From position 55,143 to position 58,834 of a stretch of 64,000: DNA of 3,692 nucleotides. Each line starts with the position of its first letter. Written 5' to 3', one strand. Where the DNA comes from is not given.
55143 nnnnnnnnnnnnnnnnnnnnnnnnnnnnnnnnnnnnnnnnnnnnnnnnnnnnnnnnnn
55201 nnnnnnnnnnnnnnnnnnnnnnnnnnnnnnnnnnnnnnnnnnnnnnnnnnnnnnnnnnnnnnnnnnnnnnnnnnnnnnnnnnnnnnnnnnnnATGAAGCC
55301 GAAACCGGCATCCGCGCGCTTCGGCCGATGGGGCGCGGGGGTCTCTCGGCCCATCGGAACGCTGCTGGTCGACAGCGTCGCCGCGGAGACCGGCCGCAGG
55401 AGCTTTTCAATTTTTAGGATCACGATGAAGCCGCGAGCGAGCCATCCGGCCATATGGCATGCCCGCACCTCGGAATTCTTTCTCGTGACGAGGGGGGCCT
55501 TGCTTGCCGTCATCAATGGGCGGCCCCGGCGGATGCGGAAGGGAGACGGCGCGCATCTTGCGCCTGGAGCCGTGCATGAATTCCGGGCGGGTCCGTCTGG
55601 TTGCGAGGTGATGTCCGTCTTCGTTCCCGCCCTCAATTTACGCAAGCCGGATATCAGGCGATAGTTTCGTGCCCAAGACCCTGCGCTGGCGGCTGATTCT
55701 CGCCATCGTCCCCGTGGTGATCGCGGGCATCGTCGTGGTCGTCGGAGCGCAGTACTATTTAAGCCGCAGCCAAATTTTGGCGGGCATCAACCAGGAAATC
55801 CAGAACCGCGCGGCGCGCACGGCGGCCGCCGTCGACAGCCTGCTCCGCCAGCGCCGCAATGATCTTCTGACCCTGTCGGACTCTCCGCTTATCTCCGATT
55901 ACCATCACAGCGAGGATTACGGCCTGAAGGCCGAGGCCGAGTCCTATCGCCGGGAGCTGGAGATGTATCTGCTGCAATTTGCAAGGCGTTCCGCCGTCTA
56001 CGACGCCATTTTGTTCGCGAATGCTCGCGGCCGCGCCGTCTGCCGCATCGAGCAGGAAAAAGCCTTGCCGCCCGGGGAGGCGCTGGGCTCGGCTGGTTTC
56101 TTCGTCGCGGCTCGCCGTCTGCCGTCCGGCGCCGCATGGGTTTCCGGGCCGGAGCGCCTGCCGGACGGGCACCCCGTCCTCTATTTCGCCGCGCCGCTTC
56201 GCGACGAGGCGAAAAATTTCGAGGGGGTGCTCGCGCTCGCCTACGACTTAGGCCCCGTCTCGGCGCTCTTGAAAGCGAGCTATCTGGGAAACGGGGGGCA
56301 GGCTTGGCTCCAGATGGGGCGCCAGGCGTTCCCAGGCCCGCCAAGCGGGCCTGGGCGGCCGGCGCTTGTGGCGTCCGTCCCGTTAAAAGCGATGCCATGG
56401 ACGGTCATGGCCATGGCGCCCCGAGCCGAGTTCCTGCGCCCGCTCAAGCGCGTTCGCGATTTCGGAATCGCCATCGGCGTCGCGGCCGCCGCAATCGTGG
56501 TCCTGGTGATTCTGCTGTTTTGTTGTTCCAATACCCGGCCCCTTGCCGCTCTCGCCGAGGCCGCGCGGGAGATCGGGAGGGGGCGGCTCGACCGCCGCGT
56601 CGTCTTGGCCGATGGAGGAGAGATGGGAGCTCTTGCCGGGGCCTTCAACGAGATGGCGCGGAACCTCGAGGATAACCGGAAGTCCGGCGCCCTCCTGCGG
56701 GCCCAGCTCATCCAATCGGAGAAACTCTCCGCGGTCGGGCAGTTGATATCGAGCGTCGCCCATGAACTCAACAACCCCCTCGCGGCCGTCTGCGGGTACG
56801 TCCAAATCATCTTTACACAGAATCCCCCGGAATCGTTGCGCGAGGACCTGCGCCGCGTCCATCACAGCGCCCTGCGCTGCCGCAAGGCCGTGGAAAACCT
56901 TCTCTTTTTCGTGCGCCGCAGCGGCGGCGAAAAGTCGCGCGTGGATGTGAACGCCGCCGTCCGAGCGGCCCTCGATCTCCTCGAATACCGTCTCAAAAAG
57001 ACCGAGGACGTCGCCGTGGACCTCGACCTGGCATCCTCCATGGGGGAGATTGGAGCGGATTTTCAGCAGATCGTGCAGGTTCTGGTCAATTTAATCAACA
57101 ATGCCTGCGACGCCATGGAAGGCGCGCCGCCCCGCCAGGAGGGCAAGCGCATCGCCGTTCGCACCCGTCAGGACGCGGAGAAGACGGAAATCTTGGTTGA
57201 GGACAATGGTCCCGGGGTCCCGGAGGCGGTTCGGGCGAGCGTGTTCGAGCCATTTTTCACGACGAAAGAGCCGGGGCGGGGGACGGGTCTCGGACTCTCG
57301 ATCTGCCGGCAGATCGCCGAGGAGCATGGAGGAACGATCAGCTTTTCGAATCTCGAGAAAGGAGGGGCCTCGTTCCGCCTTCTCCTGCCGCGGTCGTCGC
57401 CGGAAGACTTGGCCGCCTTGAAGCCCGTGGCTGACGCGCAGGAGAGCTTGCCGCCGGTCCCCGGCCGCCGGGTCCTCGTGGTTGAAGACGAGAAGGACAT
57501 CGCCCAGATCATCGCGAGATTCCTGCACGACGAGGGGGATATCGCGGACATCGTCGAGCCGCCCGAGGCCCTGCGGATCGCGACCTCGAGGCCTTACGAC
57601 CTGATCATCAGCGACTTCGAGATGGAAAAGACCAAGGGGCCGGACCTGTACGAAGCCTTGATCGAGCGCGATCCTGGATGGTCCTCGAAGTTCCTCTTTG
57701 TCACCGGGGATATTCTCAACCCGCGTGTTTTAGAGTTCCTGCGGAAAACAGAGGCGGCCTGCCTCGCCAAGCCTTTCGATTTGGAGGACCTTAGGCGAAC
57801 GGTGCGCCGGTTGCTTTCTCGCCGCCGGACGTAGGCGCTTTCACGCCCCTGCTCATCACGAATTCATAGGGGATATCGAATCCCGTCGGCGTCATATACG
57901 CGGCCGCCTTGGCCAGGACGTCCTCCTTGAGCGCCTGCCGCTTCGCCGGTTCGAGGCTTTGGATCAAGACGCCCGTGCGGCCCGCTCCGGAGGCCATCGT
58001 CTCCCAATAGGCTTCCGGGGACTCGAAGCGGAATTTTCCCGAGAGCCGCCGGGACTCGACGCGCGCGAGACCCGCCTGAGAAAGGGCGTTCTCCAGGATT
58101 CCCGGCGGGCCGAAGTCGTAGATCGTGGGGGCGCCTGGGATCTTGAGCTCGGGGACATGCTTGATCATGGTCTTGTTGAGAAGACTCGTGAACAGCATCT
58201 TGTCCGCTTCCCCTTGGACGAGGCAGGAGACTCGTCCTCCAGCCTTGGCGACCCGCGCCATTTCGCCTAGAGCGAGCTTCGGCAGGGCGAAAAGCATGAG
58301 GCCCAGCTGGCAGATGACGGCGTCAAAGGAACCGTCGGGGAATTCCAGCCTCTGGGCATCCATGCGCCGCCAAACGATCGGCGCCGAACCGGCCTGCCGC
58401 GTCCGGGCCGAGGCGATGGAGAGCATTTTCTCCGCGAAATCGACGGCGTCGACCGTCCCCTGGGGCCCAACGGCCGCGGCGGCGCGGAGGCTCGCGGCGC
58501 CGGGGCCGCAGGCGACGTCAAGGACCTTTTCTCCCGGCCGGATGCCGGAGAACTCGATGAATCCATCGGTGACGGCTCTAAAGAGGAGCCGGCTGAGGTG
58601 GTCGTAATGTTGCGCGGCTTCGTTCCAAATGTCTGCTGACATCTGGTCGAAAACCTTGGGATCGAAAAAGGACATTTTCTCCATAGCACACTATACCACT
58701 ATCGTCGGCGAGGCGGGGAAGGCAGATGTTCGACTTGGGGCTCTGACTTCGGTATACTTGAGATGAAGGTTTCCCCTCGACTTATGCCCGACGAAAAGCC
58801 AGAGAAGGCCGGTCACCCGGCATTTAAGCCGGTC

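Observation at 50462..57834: Co-directional regulatory/metabolic cluster: HTH-REC, TPP-dependent enzyme, O-methyltransferase, solute-binding protein, cupin, hybrid HK-REC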

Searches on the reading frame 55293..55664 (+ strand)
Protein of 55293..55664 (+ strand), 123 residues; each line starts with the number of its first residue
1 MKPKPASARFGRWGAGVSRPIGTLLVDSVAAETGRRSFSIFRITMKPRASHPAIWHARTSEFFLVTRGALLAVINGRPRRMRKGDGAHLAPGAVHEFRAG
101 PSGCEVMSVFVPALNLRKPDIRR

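Call 3: search_protein_families(library=pfam, proteins=[window:55293-55664:+])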
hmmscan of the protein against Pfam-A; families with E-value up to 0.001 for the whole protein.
window:55293-55664:+ (123 aa): 3 families
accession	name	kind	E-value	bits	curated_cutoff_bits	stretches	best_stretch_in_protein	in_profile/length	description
PF07883.17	Cupin_2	-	1.6e-10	40.9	27.2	1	42-109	2-69/70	Cupin domain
PF02311.25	AraC_binding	-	0.00015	21.9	21.1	1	47-104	12-69/135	AraC-like ligand binding domain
PF00190.28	Cupin_1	-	0.00036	20.6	22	1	37-106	32-110/151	Cupin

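Call 4: search_protein_families(library=ncbifam, proteins=[window:55293-55664:+])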
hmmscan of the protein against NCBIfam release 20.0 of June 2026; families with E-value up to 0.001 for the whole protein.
window:55293-55664:+ (123 aa): 0 families

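Call 23: search_solved_structures(query=window:55293-55664:+, max_evalue=1)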
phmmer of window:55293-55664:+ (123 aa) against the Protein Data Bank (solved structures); distinct sequences matched with E-value up to 1: 25.
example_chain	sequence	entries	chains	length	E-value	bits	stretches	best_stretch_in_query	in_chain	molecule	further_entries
1y3t_A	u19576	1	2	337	6.9e-05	26.2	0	33-100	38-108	Hypothetical protein yxaG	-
2h0v_A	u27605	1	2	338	7.2e-05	26.1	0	55-114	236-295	Quercetin 2,3-dioxygenase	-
8hfb_A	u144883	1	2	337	0.00025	24.4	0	33-100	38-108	Quercetin 2,3-dioxygenase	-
2f4p_A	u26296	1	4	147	0.002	21.4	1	29-102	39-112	hypothetical protein TM1010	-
3nst_A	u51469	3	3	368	0.018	18.4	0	45-92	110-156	Gentisate 1,2-dioxygenase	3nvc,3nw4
4fag_A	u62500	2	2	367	0.018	18.4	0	45-92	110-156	Gentisate 1,2-dioxygenase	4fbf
2phd_A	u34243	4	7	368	0.019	18.3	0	46-92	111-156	Gentisate 1,2-dioxygenase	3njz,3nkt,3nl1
4fah_A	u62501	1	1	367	0.019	18.3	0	46-92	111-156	Gentisate 1,2-dioxygenase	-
4e2g_A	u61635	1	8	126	0.069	16.5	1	40-113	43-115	Cupin 2 conserved barrel domain protein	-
2opk_A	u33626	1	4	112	0.075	16.4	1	34-96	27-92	Hypothetical protein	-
5fli_A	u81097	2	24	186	0.11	15.8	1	3-108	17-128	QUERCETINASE QUED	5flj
5flh_A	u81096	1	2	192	0.12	15.7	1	3-108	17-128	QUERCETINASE QUED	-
6l9i_A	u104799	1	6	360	0.28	14.5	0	43-111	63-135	Oxalate decarboxylase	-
3i7d_A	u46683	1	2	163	0.32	14.3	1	34-92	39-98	sugar phosphate isomerase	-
4met_A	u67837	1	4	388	0.39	14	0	41-110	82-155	Oxalate decarboxylase OxdC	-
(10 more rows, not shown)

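Call 64: find_homologous_proteins(query=window:55293-55661:+, max_evalue=0.001)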
Query window:55293-55661:+ (123 aa): 8 proteins with E <= 0.001 among 17 candidates.
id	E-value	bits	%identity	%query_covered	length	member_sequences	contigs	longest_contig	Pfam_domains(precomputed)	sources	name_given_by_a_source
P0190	1.5e-75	269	100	100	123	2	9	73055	PF07883.18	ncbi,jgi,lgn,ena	jgi:quercetin dioxygenase-like cupin family protein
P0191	5.3e-27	112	50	96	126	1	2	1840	PF07883.18,PF00190.29,PF12973.14,PF05899.19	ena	-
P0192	8.3e-27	112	50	98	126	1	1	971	PF07883.18,PF12973.14,PF02311.26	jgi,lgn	jgi:quercetin dioxygenase-like cupin family protein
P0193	3.5e-26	110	50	98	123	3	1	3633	PF07883.18,PF00190.29,PF02311.26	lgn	-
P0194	3.2e-23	100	48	90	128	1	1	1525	PF07883.18,PF00190.29,PF12973.14,PF05899.19,PF01050.25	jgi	jgi:mannose-6-phosphate isomerase-like protein (cupin superfamily)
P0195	2.1e-22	97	49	82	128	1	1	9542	PF07883.18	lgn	-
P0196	5.6e-21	93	47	85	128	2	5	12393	PF07883.18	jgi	jgi:mannose-6-phosphate isomerase-like protein (cupin superfamily)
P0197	2.2e-20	91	46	96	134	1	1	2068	PF07883.18,PF00190.29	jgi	jgi:quercetin dioxygenase-like cupin family protein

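Call 73: predict_structure(alignment_id=A3)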
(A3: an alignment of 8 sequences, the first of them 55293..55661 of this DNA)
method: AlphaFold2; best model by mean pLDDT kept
length: 123 residues; sequences in the alignment: 8
mean_pLDDT: 82.8   pTM: 0.75
mean pLDDT of the five models: 82.8, 75.5, 64.8, 56.8, 47.8
residues with pLDDT >= 90: 58; 70-90: 39; 50-70: 22; < 50: 4
segments of 3 or more residues with pLDDT < 50: none
pLDDT, mean of each block of 10 residues (from residue 1): 55 65 78 65 93 87 95 95 96 94 94 81 71
secondary structure, 60 per line:
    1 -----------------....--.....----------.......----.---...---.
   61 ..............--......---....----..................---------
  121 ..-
elements in order: E18-21 E24-28 E39-45 E54-56 E60-74 E77-82 E86-89 E94-111

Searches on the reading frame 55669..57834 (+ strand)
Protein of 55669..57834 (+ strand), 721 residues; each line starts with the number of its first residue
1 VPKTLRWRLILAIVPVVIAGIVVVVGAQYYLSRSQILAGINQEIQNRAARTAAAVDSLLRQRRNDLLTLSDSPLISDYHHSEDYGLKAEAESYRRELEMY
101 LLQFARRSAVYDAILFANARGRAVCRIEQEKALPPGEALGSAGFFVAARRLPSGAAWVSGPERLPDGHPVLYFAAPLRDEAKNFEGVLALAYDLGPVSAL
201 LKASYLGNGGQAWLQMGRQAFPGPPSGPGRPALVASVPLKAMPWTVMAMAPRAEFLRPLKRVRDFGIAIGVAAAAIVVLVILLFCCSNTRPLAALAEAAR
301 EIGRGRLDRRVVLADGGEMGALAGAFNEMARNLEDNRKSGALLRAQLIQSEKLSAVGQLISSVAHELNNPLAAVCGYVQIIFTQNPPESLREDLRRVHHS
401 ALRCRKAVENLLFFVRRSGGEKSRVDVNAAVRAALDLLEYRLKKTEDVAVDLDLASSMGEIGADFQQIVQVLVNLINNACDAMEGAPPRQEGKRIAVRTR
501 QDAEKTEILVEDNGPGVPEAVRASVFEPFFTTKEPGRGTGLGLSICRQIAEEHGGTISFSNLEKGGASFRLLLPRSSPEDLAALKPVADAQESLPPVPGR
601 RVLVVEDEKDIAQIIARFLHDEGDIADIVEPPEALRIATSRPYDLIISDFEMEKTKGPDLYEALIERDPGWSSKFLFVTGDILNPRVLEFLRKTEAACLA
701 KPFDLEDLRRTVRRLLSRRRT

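Call 3: search_protein_families(library=pfam, proteins=[window:55669-57834:+])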
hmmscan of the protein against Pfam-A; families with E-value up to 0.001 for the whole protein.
window:55669-57834:+ (721 aa): 6 families
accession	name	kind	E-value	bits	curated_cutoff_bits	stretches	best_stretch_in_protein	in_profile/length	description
PF02518.31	HATPase_c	-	7.2e-25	88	26.4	1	464-575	2-109/111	Histidine kinase-, DNA gyrase B-, and HSP90-like ATPase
PF02743.24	dCache_1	-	1.2e-16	61.4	45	1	36-214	3-172/240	Cache domain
PF00072.30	Response_reg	-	1.4e-13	51.4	30.2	1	602-712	1-110/111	Response regulator receiver domain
PF00512.31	HisKA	-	7.7e-13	48.7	26.9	1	356-418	2-64/66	His Kinase A (phospho-acceptor) domain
PF00672.30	HAMP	-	2.2e-11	44.3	25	1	289-335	7-53/53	HAMP domain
PF14501.12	HATPase_c_5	-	0.00016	22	22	1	467-562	5-91/102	GHKL domain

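Call 4: search_protein_families(library=ncbifam, proteins=[window:55669-57834:+])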
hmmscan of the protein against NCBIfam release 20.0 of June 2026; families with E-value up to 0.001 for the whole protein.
window:55669-57834:+ (721 aa): 105 families (the best 25 are shown)
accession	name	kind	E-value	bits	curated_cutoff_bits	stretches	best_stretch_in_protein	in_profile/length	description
NF052574.1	HisKinEspCMyxo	equivalog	2.6e-62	211.1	1200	1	342-716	403-783/785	serine histidine kinase EspC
NF008468.0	PRK11360.1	equivalog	4.1e-56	190.6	646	1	343-579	383-612/616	two-component system sensor histidine kinase AtoS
NF052573.1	HisKinEspAMyxo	equivalog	8.8e-53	179.4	1400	1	342-714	370-748/755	serine histidine kinase EspA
NF046026.1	HisKinCckACaul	equivalog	5.3e-49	166.9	1000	1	344-662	290-624/678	cell cycle histidine kinase CckA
NF046020.1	HisKinCckABruc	equivalog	3e-47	161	1000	1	343-716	467-867/868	cell cycle histidine kinase CckA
NF010411.0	PRK13837.1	equivalog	1.9e-45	155.2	647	1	311-609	403-707/828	two-component system VirA-like sensor kinase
NF010076.0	PRK13557.1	subfamily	1.1e-41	142.8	631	1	346-717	153-534/540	histidine kinase famiy protein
NF047466.1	hybrid_RR_LvrB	exception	2.2e-41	142.3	500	1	343-574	139-375/377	hybrid histidine kinase/response regulator LvrB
NF007688.0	PRK10364.1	equivalog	8.1e-39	133.6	479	1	337-576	221-452/460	two-component system sensor histidine kinase ZraS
NF041777.1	sens_FixL_Rhizob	equivalog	2.5e-38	132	850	1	329-576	232-482/485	sensor protein FixL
NF038348.1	T2SS_HK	subfamily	6.6e-36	123.9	450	2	400-574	407-572/574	histidine kinase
TIGR02956.1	TMAO_torS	equivalog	1.6e-33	115.9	676.5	1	355-717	463-821/967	TMAO reductase system sensor histidine kinase/response regulator TorS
NF008312.0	PRK11100.1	equivalog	9e-33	113.8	356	1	255-576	173-475/477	two-component system sensor histidine kinase CreC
NF047794.1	HisKinPtgB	equivalog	1.4e-31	109.5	1000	1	331-559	414-639/656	two-component system sensor histidine kinase PgtB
NF040691.1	MtrAB_MtrB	equivalog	1.6e-31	109.9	450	1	259-581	183-498/507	MtrAB system histidine kinase MtrB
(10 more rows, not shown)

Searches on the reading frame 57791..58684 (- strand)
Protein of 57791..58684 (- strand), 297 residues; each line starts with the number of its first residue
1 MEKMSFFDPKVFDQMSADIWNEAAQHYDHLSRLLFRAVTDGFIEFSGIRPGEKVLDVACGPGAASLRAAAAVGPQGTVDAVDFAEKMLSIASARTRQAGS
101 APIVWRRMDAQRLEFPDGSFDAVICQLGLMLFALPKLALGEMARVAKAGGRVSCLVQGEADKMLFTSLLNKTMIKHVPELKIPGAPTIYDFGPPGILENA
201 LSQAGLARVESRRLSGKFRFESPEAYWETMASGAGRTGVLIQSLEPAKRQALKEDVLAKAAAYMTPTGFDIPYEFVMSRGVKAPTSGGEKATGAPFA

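Call 11: search_protein_families(library=pfam, proteins=[window:57791-58684:-])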
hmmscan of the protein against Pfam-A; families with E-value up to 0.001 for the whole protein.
window:57791-58684:- (297 aa): 8 families
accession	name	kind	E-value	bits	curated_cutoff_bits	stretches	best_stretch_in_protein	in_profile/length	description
PF01209.24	Ubie_methyltran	-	7.4e-24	84.8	20.1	1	13-161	6-158/233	ubiE/COQ5 methyltransferase family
PF13649.12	Methyltransf_25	-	9e-21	74.8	27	1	54-150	1-97/97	Methyltransferase domain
PF08241.18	Methyltransf_11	-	1.6e-19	70.8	21.2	1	55-153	1-94/95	Methyltransferase domain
PF13847.12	Methyltransf_31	-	5.6e-19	68.7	27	1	49-153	2-108/145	Methyltransferase domain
PF08242.18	Methyltransf_12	-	1.9e-10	41.8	30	1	55-152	1-98/98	Methyltransferase domain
PF13489.12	Methyltransf_23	-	6.7e-07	29.6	27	1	34-207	5-160/164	Methyltransferase domain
PF01170.24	UPF0020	-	0.00018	21.7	22.3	0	44-126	22-128/197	RMKL-like, methyltransferase domain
PF01135.25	PCMT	-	0.00027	21.2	20.3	1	42-109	65-132/210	Protein-L-isoaspartate(D-aspartate) O-methyltransferase (PCMT)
